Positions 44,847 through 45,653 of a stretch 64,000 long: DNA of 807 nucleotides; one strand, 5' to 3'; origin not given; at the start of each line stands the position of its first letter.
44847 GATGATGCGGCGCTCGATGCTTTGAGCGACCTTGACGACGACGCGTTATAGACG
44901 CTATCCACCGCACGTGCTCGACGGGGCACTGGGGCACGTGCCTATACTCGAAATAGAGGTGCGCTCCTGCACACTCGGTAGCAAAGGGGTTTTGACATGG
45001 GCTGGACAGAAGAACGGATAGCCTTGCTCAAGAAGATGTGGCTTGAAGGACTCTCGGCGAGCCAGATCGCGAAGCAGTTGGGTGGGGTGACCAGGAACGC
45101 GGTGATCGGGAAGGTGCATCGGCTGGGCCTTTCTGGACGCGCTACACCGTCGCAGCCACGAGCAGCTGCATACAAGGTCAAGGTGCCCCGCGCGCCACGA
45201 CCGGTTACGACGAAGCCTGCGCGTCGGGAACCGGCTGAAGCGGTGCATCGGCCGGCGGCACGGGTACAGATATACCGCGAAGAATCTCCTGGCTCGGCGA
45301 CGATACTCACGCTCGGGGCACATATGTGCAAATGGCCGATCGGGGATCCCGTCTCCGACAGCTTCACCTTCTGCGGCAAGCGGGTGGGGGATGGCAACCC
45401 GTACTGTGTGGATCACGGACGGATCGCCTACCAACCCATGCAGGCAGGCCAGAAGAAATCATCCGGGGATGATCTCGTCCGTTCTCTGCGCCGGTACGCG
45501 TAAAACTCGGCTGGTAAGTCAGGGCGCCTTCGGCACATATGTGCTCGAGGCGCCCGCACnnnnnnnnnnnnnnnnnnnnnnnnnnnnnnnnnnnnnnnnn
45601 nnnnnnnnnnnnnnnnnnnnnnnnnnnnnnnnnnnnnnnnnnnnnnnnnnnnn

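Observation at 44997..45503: GcrA homolog with very high similarity to the alphaproteobacterial regulator, and no CcrM nearby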

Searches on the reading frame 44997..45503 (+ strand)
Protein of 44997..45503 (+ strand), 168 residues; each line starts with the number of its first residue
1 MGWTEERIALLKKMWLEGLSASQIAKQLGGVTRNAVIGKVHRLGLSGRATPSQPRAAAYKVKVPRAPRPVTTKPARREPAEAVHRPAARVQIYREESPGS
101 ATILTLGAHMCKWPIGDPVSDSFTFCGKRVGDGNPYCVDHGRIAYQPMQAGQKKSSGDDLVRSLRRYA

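Call 3: search_protein_families(library=pfam, proteins=[window:44997-45503:+], max_evalue=0.01)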
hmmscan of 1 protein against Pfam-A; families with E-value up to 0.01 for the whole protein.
window:44997-45503:+ (168 aa): 1 family
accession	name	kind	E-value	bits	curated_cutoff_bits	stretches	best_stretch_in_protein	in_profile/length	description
PF07750.17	GcrA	-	1.8e-55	188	26.9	1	1-153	1-153/155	GcrA cell cycle regulator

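Call 4: search_protein_families(library=ncbifam, proteins=[window:44997-45503:+], max_evalue=0.01)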
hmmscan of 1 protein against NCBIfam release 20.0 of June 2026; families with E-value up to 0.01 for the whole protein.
window:44997-45503:+ (168 aa): 1 family
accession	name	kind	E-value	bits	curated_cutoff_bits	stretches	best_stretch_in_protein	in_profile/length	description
NF050816.1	sig70cofacGcrA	equivalog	4.6e-77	258.2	280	1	1-167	1-172/173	cell cycle sigma 70 cofactor GcrA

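Call 7: find_homologous_proteins(query=window:44997-45503:+)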
Query window:44997-45503:+ (168 aa): 8000 proteins with E <= 0.001 among 8000 candidates; the best 120 are listed.
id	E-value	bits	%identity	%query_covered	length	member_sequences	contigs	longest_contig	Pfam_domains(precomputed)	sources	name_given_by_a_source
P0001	1.8e-108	378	100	100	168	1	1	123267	PF07750.18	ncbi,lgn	ncbi:MAG: GcrA family cell cycle regulator [Bacillota bacterium]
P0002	8.8e-83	294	77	99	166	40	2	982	PF07750.18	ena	-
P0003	4.3e-79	282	77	99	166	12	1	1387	PF07750.18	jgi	-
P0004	5.1e-79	282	77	99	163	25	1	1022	PF07750.18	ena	-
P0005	6.0e-78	279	77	99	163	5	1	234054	PF07750.18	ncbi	-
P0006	7.0e-76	272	76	99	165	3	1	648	PF07750.18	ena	-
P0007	1.6e-75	271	73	99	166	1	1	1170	PF07750.18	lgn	-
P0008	1.6e-74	268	72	99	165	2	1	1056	PF07750.18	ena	-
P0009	7.9e-73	262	72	99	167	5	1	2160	PF07750.18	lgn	-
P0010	3.2e-72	260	73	99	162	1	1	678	PF07750.18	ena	-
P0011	4.4e-71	256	69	99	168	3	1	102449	PF07750.18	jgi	jgi:GcrA cell cycle regulator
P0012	4.1e-70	253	69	99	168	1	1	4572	PF07750.18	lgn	-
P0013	5.2e-69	250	65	99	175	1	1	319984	PF07750.18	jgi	jgi:GcrA cell cycle regulator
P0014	3.1e-68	247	66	99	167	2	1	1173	PF07750.18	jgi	jgi:GcrA cell cycle regulator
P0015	8.0e-68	246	69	99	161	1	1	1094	PF07750.18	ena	-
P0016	1.1e-67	245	65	99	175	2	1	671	PF07750.18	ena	-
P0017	1.4e-67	245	68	99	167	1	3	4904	PF07750.18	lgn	-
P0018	1.5e-67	245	65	99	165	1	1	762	PF07750.18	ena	-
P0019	1.9e-67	245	66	99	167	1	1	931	PF07750.18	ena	-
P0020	2.7e-67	244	70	99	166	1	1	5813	PF07750.18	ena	-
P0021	3.9e-67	243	68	99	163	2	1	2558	PF07750.18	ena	-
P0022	4.9e-67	243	65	99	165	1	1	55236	PF07750.18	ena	-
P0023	5.3e-67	243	63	99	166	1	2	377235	PF07750.18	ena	-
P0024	6.5e-67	243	69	99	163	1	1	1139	PF07750.18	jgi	-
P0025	6.9e-67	243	69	99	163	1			PF07750.18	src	-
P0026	8.5e-67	242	69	99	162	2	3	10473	PF07750.18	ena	-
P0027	9.4e-67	242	66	99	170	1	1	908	PF07750.18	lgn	-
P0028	9.9e-67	242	68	99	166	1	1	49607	PF07750.18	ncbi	ncbi:MAG: GcrA family cell cycle regulator [Caulobacterales bacterium]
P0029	1.1e-66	242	67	99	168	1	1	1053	PF07750.18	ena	-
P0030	1.2e-66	242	69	99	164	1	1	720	PF07750.18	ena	-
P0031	1.4e-66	242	69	99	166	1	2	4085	PF07750.18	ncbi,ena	-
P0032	1.4e-66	242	68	99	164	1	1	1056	PF07750.18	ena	-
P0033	1.4e-66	242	65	99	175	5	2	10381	PF07750.18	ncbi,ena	-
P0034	1.7e-66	241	67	99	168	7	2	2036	PF07750.18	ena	-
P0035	2.4e-66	241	70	99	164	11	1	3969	PF07750.18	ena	-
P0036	2.7e-66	241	68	99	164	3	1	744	PF07750.18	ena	-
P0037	2.9e-66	241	68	99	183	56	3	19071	PF07750.18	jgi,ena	-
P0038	3.0e-66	241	69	99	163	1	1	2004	PF07750.18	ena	-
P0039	3.4e-66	240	68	99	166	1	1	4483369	PF07750.18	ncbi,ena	-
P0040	3.9e-66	240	68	99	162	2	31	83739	PF07750.18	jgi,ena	-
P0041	4.3e-66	240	65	99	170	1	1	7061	PF07750.18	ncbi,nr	ncbi:MAG: gcrA [Caulobacteraceae bacterium]|nr:gcrA [Caulobacteraceae bacterium]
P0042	4.8e-66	240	66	99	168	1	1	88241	PF07750.18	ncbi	ncbi:MAG: GcrA family cell cycle regulator [Pseudomonadota bacterium]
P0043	5.4e-66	240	68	99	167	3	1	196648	PF07750.18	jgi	jgi:GcrA cell cycle regulator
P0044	5.9e-66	240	66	99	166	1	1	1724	PF07750.18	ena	-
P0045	6.2e-66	240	63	99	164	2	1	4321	PF07750.18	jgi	jgi:GcrA cell cycle regulator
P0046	6.5e-66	240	68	99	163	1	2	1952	PF07750.18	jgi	jgi:GcrA cell cycle regulator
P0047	7.0e-66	239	67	99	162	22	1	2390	PF07750.18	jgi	jgi:GcrA cell cycle regulator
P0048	7.8e-66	239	66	99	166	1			PF07750.18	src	-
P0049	8.2e-66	239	66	99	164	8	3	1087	PF07750.18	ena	-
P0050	8.3e-66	239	67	99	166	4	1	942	PF07750.18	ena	-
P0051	9.1e-66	239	67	99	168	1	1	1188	PF07750.18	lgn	-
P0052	9.2e-66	239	68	99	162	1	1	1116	PF07750.18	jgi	jgi:GcrA cell cycle regulator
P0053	1.0e-65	239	66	99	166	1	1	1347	PF07750.18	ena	-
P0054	1.1e-65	239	63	99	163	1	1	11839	PF07750.18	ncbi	-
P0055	1.2e-65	239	67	99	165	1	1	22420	PF07750.18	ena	-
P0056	1.4e-65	238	69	99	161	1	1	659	PF07750.18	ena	-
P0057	1.5e-65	238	69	99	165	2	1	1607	PF07750.18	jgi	jgi:GcrA cell cycle regulator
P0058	1.5e-65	238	68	99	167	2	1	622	PF07750.18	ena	-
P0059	1.5e-65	238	62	99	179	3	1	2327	PF07750.18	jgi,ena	-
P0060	1.6e-65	238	63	99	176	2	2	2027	PF07750.18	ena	-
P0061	1.6e-65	238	68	99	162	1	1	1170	PF07750.18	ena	-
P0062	2.1e-65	238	66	99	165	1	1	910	PF07750.18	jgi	jgi:GcrA cell cycle regulator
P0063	2.2e-65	238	67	99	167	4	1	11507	PF07750.18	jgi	jgi:GcrA cell cycle regulator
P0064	2.4e-65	238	69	99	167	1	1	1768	PF07750.18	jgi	jgi:GcrA cell cycle regulator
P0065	2.5e-65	238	68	99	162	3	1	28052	PF07750.18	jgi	jgi:GcrA cell cycle regulator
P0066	2.5e-65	238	67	99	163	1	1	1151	PF07750.18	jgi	jgi:GcrA cell cycle regulator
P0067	2.6e-65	238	67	99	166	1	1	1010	PF07750.18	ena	-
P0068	3.3e-65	237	68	99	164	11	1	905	PF07750.18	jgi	jgi:GcrA cell cycle regulator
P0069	3.3e-65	237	68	99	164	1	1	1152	PF07750.18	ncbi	-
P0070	3.3e-65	237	68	99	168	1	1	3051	PF07750.18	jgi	jgi:GcrA cell cycle regulator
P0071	3.3e-65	237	66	99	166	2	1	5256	PF07750.18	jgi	jgi:GcrA cell cycle regulator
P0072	3.4e-65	237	65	99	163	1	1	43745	PF07750.18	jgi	jgi:GcrA cell cycle regulator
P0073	3.4e-65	237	69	99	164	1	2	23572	PF07750.18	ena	-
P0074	3.5e-65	237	62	99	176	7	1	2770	PF07750.18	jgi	-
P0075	3.5e-65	237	69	99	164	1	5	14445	PF07750.18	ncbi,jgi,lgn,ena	-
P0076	3.8e-65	237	67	99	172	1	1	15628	PF07750.18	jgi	jgi:GcrA cell cycle regulator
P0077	4.0e-65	237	68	99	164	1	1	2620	PF07750.18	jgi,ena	-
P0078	4.2e-65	237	67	99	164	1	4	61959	PF07750.18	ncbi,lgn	-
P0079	4.4e-65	237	66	99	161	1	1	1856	PF07750.18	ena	-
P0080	4.5e-65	237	68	99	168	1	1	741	PF07750.18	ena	-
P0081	4.8e-65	237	67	99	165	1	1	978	PF07750.18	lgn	-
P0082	4.8e-65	237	66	99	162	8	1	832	PF07750.18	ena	-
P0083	5.1e-65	237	63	99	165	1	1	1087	PF07750.18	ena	-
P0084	5.3e-65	237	68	99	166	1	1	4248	PF07750.18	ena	-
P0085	5.7e-65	236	65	99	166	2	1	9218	PF07750.18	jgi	jgi:GcrA cell cycle regulator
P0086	5.7e-65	236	67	99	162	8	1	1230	PF07750.18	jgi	jgi:GcrA cell cycle regulator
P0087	5.8e-65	236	67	99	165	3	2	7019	PF07750.18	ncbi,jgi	ncbi:MAG TPA: GcrA family cell cycle regulator [Caulobacteraceae bacterium]|jgi:GcrA cell cycle regu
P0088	5.9e-65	236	63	99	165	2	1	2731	PF07750.18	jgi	jgi:GcrA cell cycle regulator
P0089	5.9e-65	236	64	99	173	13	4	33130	PF07750.18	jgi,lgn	jgi:GcrA cell cycle regulator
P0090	6.1e-65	236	61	99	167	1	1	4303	PF07750.18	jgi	jgi:GcrA cell cycle regulator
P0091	6.5e-65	236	65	99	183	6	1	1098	PF07750.18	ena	-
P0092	6.9e-65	236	66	99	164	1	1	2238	PF07750.18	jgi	jgi:GcrA cell cycle regulator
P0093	6.9e-65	236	68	99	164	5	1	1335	PF07750.18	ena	-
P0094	7.2e-65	236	66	99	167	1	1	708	PF07750.18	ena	-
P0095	7.2e-65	236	66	99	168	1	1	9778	PF07750.18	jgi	jgi:GcrA cell cycle regulator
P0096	7.3e-65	236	65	99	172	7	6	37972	PF07750.18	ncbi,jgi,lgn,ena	-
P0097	7.3e-65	236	61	99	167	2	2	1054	PF07750.18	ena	-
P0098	7.9e-65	236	67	99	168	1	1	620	PF07750.18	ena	-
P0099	8.2e-65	236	62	99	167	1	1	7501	PF07750.18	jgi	jgi:GcrA cell cycle regulator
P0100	8.2e-65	236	66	99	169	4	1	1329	PF07750.18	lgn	-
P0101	8.5e-65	236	69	99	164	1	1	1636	PF07750.18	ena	-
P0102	8.6e-65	236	65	99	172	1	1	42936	PF07750.18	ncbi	-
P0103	9.0e-65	236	62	99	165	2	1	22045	PF07750.18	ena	-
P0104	9.0e-65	236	65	99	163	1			PF07750.18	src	-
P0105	9.2e-65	236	65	99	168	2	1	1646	PF07750.18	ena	-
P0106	1.0e-64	236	67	99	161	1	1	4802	PF07750.18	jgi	jgi:GcrA cell cycle regulator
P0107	1.1e-64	236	63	99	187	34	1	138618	PF07750.18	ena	-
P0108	1.1e-64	235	67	99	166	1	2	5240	PF07750.18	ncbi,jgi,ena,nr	ncbi:MAG TPA: GcrA family cell cycle regulator [Caulobacteraceae bacterium]|nr:GcrA family cell cycl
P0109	1.1e-64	235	68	99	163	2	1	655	PF07750.18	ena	-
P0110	1.2e-64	235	67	99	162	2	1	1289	PF07750.18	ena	-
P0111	1.2e-64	235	67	99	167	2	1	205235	PF07750.18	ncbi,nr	ncbi:MAG: GcrA cell cycle regulator [Parcubacteria bacterium C7867-008]|nr:MAG: GcrA cell cycle regu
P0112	1.2e-64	235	67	99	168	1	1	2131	PF07750.18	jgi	jgi:GcrA cell cycle regulator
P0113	1.2e-64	235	67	99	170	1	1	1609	PF07750.18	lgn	-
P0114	1.3e-64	235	66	99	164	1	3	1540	PF07750.18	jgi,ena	-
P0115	1.3e-64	235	66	99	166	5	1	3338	PF07750.18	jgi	jgi:GcrA cell cycle regulator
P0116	1.3e-64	235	63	99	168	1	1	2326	PF07750.18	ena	-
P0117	1.3e-64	235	66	99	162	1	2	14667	PF07750.18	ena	-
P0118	1.3e-64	235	66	99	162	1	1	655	PF07750.18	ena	-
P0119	1.4e-64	235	66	99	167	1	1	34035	PF07750.18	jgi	jgi:GcrA cell cycle regulator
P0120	1.4e-64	235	67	99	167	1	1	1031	PF07750.18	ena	-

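Call 10: find_encoding_contigs(protein=P0001, flank=10000, max_places=3)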
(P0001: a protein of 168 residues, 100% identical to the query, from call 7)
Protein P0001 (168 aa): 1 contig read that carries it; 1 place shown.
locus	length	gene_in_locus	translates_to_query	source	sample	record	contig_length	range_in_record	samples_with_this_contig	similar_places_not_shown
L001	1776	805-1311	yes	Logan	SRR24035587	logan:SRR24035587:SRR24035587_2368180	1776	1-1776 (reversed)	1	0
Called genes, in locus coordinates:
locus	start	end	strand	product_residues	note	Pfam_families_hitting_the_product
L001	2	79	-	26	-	?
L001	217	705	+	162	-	PF01814:Hemerythrin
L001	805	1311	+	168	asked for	PF07750:GcrA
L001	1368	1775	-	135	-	?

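Call 11: find_encoding_contigs(protein=P0005, flank=10000, max_places=3)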
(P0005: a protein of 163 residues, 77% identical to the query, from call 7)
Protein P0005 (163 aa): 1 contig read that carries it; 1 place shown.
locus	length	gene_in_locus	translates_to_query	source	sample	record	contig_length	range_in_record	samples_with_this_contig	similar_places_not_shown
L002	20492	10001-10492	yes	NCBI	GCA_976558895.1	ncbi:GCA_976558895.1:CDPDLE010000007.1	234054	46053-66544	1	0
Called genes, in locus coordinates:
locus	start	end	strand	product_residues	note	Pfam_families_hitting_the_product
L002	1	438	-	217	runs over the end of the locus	PF00440:TetR_N, PF13972:TetR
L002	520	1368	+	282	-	PF00106:adh_short, PF08659:KR, PF13561:adh_short_C2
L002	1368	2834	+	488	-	PF00743:FMO-like, PF01266:DAO (faint), PF07992:Pyr_redox_2, PF13434:Lys_Orn_oxgnase (faint), PF13450:NAD_binding_8, PF13738:Pyr_redox_3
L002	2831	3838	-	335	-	PF06559:DCD_N, PF22769:DCD, PF22569:DCD_C, PF22769:DCD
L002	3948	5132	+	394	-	PF01053:Cys_Met_Meta_PP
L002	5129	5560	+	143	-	PF04379:DUF525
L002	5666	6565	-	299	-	PF01430:HSP33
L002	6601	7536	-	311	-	PF02729:OTCace_N, PF00185:OTCace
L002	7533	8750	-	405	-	PF00202:Aminotran_3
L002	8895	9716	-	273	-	PF01061:ABC2_membrane, PF12698:ABC2_membrane_3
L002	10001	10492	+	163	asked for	PF07750:GcrA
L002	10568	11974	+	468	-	PF13742:tRNA_anti_2, PF01336:tRNA_anti-codon, PF02601:Exonuc_VII_L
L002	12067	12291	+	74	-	PF09866:DUF2093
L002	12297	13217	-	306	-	PF03279:Lip_A_acyltrans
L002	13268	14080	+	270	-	PF00459:Inositol_P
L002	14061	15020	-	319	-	PF12146:Hydrolase_4, PF00561:Abhydrolase_1, PF12697:Abhydrolase_6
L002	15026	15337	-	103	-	PF02036:SCP2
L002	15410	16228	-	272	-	-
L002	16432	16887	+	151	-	PF00011:HSP20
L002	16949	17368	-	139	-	PF00383:dCMP_cyt_deam_1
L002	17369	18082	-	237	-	PF00300:His_Phos_1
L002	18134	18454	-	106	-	-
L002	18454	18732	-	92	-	PF05015:HigB-like_toxin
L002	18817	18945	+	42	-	-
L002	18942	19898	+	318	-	PF01380:SIS, PF00571:CBS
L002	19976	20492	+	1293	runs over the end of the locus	-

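Call 12: find_encoding_contigs(protein=P0111, flank=10000, max_places=3)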
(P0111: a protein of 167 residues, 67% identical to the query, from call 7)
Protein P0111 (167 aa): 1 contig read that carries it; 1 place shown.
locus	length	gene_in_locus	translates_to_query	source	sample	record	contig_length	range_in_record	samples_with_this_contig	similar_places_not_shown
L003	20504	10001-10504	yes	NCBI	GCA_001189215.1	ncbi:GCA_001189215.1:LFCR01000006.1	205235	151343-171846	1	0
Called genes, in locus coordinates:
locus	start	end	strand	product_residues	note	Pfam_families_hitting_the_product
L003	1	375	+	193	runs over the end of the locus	PF10648:Gmad2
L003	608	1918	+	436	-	PF00270:DEAD, PF04851:ResIII, PF00271:Helicase_C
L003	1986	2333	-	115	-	-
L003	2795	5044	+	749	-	-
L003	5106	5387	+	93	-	-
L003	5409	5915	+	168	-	-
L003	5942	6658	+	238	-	PF13462:Thioredoxin_4, PF13098:Thioredoxin_2 (faint), PF01323:DSBA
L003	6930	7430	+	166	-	-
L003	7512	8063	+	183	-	PF02525:Flavodoxin_2, PF03358:FMN_red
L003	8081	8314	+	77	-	PF07866:DUF1653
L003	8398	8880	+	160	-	PF23477:zf_Tbcl_2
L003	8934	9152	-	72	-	-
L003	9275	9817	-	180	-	PF01625:PMSR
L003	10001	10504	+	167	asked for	PF07750:GcrA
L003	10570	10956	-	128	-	PF01641:SelR, PF03226:Yippee-Mis18 (weak)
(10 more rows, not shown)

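Call 20: find_encoding_contigs(protein=P0011, flank=6000, max_places=2)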
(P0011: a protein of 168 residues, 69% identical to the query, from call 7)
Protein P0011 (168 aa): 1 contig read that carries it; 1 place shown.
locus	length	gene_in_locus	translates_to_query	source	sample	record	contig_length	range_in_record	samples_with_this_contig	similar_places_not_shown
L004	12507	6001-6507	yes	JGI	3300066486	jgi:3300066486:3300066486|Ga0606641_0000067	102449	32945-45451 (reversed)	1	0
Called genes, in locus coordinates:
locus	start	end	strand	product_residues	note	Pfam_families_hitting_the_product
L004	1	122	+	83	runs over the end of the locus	PF22513:FitA-like_RHH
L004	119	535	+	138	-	PF01850:PIN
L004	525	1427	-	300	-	PF01430:HSP33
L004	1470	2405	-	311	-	PF02729:OTCace_N, PF00185:OTCace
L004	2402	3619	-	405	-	PF00202:Aminotran_3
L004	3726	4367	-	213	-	-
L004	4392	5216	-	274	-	PF01061:ABC2_membrane, PF12698:ABC2_membrane_3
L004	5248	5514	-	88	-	PF06769:YoeB_toxin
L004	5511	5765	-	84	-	PF02604:PhdYeFM_antitox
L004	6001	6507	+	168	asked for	PF07750:GcrA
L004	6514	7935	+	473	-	PF13742:tRNA_anti_2, PF01336:tRNA_anti-codon, PF02601:Exonuc_VII_L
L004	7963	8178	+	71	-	PF09866:DUF2093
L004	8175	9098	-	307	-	PF03279:Lip_A_acyltrans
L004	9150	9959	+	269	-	PF00459:Inositol_P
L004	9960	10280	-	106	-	PF13744:HTH_37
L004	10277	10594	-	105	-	PF05973:Gp49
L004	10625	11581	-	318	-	PF00561:Abhydrolase_1, PF12146:Hydrolase_4, PF12697:Abhydrolase_6, PF00326:Peptidase_S9 (weak)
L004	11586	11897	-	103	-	PF02036:SCP2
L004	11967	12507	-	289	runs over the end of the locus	-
